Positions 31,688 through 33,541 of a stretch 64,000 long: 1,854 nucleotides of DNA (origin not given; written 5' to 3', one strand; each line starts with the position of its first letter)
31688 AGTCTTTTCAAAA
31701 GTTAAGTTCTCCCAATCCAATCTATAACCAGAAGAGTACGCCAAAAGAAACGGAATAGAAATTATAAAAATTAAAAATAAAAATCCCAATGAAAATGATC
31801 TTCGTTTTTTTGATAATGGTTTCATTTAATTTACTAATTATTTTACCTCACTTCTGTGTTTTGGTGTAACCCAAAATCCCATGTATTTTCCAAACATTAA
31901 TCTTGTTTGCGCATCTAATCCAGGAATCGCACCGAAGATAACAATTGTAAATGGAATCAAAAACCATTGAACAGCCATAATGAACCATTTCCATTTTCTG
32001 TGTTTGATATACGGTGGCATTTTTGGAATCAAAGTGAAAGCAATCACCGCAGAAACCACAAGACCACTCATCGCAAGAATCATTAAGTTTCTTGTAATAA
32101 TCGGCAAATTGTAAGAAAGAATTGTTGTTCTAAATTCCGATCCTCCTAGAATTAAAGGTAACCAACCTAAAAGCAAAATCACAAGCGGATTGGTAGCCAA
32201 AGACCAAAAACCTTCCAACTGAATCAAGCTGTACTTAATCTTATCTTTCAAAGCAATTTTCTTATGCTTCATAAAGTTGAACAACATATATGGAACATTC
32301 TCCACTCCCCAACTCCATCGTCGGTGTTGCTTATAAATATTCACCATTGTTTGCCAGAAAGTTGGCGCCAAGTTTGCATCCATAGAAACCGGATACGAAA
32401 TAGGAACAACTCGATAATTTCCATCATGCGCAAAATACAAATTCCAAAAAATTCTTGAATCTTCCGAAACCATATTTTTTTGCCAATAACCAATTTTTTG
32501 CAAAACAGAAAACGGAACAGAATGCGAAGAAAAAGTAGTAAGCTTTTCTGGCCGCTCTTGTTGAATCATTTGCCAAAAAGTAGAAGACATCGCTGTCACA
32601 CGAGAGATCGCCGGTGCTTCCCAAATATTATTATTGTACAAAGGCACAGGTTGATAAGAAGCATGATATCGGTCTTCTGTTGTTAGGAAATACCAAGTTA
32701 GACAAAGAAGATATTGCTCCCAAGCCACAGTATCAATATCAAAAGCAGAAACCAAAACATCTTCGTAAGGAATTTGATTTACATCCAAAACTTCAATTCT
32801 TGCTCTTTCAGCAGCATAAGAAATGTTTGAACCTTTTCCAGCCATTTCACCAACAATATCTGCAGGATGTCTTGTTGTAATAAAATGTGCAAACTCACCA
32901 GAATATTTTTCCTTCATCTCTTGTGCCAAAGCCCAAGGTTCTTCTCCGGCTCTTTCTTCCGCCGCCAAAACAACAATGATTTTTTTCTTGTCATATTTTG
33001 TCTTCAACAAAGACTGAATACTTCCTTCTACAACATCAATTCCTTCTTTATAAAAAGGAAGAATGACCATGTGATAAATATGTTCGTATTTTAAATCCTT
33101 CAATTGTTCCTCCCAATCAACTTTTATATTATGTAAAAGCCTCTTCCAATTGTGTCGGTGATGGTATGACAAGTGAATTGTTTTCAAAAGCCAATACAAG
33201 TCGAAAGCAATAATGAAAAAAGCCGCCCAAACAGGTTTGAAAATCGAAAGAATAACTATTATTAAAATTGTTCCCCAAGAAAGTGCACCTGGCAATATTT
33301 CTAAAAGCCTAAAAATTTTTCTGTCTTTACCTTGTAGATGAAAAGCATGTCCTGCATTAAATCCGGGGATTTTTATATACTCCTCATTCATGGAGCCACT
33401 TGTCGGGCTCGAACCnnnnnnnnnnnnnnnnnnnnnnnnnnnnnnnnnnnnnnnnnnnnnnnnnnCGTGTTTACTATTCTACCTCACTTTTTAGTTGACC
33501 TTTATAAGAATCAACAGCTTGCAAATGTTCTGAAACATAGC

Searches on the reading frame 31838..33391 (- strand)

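Call 66: search_protein_families(library=pfam, proteins=[window:31838-33391:-], max_evalue=0.00001)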
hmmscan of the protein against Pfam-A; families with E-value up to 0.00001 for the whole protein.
window:31838-33391:- (517 aa): 1 family
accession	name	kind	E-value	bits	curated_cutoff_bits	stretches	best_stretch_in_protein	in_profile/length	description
PF13632.12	Glyco_trans_2_3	-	2.7e-07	31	27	1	218-414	6-178/198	Glycosyl transferase family group 2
